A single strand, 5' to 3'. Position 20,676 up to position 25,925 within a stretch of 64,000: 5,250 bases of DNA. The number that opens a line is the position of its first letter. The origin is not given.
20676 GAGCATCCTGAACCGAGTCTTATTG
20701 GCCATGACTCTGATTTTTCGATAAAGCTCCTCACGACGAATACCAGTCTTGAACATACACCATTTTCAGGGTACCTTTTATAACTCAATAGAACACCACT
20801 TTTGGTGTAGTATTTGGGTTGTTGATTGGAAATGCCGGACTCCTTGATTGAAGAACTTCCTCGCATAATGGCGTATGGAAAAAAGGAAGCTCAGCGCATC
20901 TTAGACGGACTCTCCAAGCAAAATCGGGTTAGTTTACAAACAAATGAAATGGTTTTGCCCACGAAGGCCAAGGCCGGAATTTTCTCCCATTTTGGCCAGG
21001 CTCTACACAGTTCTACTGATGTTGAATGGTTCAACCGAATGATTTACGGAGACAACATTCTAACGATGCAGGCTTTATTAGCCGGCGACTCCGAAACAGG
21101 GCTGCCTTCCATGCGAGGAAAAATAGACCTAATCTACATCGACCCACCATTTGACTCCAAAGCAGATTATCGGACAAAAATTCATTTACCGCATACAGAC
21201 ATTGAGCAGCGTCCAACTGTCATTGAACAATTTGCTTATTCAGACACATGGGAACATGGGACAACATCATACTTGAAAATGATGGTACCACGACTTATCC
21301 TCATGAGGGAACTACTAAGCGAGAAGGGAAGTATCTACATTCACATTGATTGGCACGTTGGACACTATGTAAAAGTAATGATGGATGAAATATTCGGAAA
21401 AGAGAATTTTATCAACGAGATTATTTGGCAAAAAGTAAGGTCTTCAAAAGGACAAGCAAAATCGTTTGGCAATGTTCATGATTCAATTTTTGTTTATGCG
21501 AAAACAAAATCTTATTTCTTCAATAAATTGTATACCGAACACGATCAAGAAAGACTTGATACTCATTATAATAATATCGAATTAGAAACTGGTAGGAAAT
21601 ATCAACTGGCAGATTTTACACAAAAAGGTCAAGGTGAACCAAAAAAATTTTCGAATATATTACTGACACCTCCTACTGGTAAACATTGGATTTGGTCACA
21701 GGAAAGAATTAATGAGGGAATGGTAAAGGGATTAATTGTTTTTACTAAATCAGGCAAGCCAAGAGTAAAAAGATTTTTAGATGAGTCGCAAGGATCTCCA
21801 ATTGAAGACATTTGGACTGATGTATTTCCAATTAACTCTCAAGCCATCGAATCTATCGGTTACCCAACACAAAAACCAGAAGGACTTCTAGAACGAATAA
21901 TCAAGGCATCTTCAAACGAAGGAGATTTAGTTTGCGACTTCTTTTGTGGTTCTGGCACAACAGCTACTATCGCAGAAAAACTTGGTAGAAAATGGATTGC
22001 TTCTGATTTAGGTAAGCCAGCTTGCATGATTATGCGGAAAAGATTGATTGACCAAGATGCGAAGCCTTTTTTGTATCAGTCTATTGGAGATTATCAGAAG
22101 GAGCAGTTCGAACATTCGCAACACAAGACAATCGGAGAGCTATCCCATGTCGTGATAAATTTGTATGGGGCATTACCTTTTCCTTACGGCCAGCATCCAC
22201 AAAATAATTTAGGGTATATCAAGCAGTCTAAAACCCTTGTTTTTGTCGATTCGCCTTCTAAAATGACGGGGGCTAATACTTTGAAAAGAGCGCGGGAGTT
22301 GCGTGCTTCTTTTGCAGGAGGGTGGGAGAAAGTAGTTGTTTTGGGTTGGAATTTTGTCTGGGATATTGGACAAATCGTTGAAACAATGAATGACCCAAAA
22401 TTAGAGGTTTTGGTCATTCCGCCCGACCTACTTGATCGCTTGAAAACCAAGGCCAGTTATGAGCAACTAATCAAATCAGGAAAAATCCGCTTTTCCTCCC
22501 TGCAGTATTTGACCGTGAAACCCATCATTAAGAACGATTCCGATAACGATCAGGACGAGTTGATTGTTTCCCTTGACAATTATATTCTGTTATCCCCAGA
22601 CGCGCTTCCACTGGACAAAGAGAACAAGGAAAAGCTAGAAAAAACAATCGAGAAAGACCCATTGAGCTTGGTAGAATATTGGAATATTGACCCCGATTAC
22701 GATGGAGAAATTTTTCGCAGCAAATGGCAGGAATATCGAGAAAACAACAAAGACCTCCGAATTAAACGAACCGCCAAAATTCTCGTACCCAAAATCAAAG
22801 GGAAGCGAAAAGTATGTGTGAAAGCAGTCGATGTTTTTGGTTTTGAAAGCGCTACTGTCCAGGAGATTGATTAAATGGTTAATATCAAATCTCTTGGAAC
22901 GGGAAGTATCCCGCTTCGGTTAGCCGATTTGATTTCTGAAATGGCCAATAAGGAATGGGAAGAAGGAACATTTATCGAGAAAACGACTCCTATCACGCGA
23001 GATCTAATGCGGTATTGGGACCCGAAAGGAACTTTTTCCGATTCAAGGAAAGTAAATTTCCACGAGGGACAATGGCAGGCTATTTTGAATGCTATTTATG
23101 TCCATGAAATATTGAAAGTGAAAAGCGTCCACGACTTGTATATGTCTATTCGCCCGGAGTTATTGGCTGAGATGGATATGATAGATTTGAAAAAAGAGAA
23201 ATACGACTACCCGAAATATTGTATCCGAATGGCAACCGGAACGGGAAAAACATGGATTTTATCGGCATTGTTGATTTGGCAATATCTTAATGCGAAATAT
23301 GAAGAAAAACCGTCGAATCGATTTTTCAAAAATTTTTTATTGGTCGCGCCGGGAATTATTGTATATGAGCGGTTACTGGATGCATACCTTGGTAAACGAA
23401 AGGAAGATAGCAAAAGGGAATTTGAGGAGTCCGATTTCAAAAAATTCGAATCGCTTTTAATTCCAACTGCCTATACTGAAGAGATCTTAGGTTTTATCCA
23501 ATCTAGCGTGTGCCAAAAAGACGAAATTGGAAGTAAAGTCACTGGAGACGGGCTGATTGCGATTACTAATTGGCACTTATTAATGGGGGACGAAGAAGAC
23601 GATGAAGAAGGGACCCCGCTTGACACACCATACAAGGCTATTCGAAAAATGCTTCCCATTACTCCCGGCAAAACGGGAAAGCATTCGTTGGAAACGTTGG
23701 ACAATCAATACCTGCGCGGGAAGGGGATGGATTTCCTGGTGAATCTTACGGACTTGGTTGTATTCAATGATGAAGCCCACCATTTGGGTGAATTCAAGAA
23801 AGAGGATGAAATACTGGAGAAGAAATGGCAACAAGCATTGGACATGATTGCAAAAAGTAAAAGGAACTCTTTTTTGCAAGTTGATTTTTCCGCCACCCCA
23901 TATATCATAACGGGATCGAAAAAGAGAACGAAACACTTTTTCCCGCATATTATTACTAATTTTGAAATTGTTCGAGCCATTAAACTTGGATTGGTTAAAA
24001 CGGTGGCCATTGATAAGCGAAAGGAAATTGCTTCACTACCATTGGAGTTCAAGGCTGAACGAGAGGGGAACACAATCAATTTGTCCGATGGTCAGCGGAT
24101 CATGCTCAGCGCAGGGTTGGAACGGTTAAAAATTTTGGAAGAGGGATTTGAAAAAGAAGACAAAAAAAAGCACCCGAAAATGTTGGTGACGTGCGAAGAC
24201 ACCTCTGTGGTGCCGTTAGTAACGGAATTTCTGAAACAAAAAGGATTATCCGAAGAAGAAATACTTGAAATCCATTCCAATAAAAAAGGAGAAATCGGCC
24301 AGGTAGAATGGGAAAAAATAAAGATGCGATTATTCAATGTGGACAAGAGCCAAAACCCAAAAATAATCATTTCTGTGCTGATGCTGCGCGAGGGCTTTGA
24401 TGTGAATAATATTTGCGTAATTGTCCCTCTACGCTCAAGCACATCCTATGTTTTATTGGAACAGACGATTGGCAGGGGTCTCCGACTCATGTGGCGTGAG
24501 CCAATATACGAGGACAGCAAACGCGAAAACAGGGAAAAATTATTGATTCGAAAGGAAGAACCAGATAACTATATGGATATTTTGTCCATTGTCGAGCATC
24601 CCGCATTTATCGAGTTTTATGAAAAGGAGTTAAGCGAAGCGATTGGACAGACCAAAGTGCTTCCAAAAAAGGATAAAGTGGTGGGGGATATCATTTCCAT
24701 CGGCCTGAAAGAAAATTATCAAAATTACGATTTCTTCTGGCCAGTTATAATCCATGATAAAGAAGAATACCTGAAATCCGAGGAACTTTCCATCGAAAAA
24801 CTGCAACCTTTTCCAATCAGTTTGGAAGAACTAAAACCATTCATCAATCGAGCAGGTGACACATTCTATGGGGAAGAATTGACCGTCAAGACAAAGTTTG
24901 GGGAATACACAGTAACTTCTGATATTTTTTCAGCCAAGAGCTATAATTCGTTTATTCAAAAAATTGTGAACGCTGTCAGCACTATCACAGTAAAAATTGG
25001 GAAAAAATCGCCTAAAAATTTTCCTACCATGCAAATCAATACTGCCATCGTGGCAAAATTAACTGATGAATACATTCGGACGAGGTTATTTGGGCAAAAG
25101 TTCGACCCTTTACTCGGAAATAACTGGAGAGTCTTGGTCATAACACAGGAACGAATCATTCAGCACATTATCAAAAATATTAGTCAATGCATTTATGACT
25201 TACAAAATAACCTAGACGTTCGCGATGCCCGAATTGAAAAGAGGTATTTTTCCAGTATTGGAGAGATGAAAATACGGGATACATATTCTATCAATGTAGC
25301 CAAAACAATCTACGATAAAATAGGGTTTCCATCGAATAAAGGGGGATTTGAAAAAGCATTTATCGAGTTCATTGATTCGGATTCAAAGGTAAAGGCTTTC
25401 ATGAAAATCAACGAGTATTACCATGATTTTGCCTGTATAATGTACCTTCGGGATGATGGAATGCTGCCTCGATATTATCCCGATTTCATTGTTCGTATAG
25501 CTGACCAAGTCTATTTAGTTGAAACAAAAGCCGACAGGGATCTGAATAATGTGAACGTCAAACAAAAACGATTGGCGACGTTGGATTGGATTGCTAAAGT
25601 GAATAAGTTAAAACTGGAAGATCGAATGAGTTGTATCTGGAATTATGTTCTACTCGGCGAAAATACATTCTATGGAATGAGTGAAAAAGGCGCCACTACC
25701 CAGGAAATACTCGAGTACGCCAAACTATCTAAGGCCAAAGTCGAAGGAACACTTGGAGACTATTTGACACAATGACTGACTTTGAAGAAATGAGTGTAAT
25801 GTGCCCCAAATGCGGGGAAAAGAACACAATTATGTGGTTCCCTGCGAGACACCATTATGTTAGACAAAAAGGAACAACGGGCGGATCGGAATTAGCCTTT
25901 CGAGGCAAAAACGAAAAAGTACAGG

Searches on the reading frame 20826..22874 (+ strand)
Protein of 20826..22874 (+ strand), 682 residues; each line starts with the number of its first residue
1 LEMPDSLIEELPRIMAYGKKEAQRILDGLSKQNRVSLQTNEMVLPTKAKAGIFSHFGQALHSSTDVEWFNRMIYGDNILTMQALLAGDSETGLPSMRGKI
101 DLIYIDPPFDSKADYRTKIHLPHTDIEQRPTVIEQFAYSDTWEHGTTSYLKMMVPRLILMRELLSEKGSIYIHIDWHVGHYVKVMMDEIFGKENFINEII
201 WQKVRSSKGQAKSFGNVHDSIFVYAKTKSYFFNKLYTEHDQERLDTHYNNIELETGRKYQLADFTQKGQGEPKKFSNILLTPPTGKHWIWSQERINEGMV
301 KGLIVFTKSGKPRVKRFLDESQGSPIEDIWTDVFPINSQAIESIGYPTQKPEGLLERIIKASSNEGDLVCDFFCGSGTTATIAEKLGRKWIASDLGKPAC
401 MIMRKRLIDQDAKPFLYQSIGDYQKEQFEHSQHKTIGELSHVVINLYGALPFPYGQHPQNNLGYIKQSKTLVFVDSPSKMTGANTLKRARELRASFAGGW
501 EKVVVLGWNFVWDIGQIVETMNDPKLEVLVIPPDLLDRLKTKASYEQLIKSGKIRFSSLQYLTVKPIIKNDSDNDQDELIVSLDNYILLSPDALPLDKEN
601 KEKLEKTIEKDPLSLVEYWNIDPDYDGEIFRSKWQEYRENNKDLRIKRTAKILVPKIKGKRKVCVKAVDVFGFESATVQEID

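Call 15: search_protein_families(library=pfam, proteins=[window:20826-22874:+], max_evalue=0.01)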
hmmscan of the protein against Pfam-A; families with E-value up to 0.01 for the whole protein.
window:20826-22874:+ (682 aa): 2 families
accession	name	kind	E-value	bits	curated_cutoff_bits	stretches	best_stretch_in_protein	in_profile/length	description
PF01555.25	N6_N4_Mtase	-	3.1e-46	158.5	26.7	1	100-402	1-218/221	DNA methylase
PF02086.21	MethyltransfD12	-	0.0049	17.1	22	0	354-405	8-60/253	D12 class N6 adenine-specific DNA methyltransferase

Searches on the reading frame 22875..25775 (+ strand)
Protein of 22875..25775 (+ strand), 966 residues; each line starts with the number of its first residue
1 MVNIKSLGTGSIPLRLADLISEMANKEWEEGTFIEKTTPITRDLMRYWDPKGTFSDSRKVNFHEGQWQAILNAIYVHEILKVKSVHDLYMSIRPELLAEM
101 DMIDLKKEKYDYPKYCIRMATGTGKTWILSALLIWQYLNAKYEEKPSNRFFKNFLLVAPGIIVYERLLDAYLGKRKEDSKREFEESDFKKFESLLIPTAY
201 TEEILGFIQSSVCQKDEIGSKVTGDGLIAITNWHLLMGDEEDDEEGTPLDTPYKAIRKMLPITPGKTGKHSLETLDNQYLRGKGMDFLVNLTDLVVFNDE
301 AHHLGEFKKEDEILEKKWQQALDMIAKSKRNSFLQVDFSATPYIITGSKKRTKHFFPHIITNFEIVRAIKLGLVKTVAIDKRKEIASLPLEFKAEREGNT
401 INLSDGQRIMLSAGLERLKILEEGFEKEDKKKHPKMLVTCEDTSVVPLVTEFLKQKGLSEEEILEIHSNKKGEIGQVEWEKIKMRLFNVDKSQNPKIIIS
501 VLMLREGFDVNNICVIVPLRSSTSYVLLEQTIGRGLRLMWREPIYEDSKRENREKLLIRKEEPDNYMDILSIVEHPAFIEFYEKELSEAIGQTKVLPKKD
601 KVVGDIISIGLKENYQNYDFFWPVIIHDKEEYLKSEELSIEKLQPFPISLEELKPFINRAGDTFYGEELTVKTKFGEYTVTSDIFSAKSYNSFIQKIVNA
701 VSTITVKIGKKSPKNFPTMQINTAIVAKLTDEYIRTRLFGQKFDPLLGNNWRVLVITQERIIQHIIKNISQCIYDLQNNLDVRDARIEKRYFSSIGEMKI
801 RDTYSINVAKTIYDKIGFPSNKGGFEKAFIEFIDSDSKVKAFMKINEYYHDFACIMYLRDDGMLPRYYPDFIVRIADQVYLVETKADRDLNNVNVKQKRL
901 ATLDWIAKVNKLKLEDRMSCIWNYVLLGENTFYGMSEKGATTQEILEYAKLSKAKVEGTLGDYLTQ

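Call 15: search_protein_families(library=pfam, proteins=[window:22875-25775:+], max_evalue=0.01)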
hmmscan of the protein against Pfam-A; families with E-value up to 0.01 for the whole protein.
window:22875-25775:+ (966 aa): 3 families
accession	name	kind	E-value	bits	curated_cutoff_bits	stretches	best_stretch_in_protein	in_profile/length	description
PF04851.21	ResIII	-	1.4e-13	51.5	22.5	1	101-343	20-163/164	Type III restriction enzyme, res subunit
PF00271.37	Helicase_C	-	1e-05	26.2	23.5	1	420-537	5-108/110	Helicase conserved C-terminal domain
PF19778.5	RE_endonuc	-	0.0022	18.2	23.4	0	810-894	2-80/108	Endonuclease domain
